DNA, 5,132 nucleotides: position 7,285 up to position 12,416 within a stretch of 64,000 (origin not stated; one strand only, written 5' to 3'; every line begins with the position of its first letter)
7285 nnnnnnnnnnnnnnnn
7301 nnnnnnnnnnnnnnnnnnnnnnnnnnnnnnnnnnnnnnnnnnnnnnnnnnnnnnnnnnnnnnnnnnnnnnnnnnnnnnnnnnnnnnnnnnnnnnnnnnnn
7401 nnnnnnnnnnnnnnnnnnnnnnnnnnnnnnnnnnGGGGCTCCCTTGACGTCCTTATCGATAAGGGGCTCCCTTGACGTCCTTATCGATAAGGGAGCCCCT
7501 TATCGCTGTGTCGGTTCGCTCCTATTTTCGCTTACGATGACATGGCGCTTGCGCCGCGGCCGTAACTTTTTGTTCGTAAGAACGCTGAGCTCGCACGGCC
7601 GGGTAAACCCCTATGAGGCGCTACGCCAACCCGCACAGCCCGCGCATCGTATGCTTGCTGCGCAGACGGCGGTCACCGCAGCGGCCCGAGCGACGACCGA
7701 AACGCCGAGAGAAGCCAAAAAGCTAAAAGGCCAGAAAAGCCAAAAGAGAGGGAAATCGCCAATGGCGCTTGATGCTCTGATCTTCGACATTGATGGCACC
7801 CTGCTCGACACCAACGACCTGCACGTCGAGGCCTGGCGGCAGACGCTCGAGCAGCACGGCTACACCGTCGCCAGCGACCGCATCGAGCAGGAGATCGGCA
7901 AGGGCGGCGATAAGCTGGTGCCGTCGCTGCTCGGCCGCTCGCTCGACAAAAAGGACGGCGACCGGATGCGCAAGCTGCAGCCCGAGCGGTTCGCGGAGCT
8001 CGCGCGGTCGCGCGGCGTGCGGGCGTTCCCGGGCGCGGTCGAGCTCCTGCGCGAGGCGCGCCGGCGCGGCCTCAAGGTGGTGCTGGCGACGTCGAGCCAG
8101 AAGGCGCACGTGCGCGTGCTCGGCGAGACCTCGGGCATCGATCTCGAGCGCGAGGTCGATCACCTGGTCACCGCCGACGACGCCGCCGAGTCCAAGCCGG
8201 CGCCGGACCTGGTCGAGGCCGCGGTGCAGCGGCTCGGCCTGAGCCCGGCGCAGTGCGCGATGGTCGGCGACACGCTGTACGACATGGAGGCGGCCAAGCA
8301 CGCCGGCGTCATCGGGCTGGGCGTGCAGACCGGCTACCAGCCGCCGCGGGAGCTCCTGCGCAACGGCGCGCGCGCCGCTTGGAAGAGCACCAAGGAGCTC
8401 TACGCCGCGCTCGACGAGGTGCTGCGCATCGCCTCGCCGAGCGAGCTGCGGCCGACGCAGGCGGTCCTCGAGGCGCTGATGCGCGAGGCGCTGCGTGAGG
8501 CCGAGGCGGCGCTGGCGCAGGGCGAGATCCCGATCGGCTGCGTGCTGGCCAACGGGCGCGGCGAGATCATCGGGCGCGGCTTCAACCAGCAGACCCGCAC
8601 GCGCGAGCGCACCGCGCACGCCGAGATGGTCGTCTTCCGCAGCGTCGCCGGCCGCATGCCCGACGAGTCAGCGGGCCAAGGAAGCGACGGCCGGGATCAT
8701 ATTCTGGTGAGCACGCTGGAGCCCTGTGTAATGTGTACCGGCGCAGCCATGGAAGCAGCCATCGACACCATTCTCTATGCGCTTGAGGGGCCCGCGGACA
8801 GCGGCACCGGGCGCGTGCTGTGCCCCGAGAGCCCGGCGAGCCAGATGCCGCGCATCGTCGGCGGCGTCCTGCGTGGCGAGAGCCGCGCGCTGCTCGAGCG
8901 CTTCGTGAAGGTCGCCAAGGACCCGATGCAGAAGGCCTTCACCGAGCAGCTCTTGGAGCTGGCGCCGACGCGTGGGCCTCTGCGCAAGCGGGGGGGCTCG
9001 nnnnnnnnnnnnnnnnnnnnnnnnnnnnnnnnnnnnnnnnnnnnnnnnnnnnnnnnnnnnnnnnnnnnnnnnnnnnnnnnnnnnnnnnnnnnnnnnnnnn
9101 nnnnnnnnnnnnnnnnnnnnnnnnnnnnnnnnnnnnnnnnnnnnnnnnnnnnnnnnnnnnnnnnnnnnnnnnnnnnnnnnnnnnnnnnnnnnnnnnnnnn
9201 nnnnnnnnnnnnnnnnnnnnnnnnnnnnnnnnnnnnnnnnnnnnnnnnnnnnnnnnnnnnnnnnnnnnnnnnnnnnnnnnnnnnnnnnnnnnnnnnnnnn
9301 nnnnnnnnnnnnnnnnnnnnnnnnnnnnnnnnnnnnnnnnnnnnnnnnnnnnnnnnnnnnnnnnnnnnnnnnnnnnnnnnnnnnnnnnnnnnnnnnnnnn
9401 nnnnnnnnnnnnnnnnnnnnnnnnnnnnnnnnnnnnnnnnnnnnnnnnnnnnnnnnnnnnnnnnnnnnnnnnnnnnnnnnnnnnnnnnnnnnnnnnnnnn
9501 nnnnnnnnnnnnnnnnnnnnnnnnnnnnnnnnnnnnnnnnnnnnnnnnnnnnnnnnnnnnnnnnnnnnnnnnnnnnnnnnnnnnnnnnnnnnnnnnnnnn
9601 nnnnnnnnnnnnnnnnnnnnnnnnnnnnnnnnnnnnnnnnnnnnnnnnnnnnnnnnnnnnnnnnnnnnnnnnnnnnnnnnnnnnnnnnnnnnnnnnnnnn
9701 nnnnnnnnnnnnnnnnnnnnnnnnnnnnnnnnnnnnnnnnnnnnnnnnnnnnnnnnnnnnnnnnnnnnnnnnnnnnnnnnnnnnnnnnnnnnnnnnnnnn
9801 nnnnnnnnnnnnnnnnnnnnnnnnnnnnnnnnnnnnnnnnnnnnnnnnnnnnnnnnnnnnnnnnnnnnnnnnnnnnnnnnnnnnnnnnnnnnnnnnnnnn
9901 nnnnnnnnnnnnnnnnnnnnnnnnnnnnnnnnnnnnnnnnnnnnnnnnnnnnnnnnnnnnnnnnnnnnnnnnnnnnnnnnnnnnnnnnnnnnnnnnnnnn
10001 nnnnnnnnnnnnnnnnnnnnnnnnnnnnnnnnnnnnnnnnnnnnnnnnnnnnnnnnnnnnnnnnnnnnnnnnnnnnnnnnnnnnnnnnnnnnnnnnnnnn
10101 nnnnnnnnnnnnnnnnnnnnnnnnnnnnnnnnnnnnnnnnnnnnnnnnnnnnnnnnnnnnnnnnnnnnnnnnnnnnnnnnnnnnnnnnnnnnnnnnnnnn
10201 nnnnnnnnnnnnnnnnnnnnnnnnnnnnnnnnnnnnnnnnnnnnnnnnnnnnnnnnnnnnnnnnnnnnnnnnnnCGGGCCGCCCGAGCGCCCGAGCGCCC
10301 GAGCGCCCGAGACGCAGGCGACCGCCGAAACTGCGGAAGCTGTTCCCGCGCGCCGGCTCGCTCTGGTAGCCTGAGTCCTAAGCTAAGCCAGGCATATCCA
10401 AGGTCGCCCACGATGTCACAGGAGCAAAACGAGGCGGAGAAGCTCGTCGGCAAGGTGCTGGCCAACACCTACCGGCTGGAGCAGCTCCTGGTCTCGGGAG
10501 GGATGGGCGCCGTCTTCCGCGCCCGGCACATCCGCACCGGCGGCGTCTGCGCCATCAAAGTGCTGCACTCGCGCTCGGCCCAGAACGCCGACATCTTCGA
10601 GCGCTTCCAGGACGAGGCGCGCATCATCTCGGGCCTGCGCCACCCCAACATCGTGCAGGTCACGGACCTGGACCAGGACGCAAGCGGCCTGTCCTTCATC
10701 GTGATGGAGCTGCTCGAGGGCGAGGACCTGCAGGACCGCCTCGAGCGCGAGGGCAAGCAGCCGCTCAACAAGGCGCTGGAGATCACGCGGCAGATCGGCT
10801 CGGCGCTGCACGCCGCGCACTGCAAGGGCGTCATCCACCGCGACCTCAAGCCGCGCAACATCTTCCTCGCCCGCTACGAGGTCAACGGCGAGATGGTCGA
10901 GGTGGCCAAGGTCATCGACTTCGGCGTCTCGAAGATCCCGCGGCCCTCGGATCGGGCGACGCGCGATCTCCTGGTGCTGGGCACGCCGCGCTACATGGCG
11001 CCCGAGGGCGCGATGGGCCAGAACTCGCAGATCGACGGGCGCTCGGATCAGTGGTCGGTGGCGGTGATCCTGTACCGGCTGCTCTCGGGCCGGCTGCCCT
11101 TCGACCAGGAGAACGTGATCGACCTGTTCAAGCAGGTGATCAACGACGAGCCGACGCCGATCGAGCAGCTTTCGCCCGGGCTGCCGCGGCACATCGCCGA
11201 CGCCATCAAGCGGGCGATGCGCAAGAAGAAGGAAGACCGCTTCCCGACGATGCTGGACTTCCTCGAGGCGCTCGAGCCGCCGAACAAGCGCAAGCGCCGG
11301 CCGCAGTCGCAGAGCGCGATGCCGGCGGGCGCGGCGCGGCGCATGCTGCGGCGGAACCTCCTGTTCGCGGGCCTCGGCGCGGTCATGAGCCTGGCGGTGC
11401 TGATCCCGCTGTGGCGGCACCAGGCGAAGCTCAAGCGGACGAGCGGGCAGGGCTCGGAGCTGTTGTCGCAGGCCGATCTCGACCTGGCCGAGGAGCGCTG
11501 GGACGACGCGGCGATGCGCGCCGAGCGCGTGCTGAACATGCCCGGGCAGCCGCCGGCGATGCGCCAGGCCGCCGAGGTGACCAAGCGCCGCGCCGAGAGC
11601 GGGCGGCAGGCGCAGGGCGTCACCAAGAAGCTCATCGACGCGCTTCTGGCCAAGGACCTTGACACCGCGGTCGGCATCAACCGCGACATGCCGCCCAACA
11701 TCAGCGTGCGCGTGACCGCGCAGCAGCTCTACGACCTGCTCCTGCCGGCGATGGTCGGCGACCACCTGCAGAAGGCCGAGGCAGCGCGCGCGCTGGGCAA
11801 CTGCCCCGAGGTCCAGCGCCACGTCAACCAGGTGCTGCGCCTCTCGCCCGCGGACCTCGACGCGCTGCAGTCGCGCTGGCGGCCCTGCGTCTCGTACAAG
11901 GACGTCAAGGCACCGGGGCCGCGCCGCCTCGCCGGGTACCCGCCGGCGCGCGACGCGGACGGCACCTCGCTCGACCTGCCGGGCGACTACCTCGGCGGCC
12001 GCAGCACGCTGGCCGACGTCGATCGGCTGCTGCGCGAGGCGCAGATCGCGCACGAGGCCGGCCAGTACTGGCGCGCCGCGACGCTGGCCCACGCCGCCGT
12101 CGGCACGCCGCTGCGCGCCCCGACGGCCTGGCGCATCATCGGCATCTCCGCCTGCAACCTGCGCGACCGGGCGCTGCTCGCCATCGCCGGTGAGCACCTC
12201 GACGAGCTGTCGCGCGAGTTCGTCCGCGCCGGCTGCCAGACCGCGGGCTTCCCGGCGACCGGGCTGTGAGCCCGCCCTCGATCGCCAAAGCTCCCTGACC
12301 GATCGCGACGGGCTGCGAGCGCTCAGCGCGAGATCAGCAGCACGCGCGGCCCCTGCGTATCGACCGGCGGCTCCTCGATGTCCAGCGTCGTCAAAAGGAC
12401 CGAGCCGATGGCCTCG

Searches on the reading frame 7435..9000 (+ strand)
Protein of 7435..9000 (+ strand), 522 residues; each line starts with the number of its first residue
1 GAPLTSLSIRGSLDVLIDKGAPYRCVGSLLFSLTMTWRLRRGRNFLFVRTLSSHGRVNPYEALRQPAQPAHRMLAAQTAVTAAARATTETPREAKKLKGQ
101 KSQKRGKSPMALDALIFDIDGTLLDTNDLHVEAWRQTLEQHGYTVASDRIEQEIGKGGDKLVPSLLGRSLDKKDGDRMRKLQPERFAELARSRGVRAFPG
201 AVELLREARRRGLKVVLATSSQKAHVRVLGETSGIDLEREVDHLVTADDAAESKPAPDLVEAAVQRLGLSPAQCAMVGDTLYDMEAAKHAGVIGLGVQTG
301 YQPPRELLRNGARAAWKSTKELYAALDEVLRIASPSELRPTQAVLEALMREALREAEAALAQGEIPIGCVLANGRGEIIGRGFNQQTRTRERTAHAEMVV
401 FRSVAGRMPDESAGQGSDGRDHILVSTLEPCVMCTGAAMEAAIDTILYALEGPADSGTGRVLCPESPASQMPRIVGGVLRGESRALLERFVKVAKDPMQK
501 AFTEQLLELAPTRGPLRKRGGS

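Call 30: search_protein_families(library=pfam, proteins=[window:7435-9000:+], max_evalue=0.00001)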
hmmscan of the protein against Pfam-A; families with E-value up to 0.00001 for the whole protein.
window:7435-9000:+ (522 aa): 7 families
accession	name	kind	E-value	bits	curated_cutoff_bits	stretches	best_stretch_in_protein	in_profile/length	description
PF00702.32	Hydrolase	-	6.9e-35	121.6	26.4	1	113-291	2-191/191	haloacid dehalogenase-like hydrolase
PF13419.12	HAD_2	-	5.2e-32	111.8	23.8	1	115-292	1-173/178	Haloacid dehalogenase-like hydrolase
PF00383.29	dCMP_cyt_deam_1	-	2.4e-19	69.5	25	1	345-449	4-101/102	Cytidine and deoxycytidylate deaminase zinc-binding region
PF12710.13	HAD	-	4.1e-13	50.6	27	1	116-288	2-189/189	haloacid dehalogenase-like hydrolase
PF14437.12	MafB19-deam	-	1.4e-12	48.1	27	1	346-453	4-104/142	MafB19-like deaminase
PF13242.12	Hydrolase_like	-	9.1e-12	45.2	22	1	253-313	3-64/75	HAD-hyrolase-like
PF03767.20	Acid_phosphat_B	-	2e-06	27.9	27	0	173-225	97-149/230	HAD superfamily, subfamily IIIB (Acid phosphatase)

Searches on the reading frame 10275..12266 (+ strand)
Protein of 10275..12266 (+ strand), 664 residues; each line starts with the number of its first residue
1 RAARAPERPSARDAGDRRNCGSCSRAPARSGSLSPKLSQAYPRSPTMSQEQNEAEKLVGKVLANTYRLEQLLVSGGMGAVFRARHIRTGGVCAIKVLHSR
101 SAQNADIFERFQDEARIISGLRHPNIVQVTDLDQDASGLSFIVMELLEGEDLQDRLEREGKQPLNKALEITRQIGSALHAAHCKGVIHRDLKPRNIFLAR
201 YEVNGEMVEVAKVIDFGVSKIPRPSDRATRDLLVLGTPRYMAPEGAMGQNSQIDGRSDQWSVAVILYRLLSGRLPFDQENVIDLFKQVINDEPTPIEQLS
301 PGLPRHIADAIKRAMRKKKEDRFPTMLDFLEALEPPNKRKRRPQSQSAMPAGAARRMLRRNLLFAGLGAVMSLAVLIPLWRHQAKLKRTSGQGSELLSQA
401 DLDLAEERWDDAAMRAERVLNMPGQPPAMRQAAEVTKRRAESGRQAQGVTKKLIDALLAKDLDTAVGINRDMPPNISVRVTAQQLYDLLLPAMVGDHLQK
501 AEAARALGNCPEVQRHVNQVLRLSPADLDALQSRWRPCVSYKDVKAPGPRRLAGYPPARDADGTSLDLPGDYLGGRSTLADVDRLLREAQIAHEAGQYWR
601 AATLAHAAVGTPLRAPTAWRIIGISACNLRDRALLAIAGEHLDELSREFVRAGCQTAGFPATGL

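Call 30: search_protein_families(library=pfam, proteins=[window:10275-12266:+], max_evalue=0.00001)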
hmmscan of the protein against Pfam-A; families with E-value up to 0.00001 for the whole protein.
window:10275-12266:+ (664 aa): 3 families
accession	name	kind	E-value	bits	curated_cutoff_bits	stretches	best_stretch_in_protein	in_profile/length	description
PF00069.31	Pkinase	-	1.9e-45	155.8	31.7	1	66-322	1-251/263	Protein kinase domain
PF07714.23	PK_Tyr_Ser-Thr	-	1.2e-29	103.9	23.1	1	68-326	3-251/258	Protein tyrosine and serine/threonine kinase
PF06293.20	Kdo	-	9.1e-07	29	21.3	1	120-223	72-173/207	Lipopolysaccharide kinase (Kdo/WaaP) family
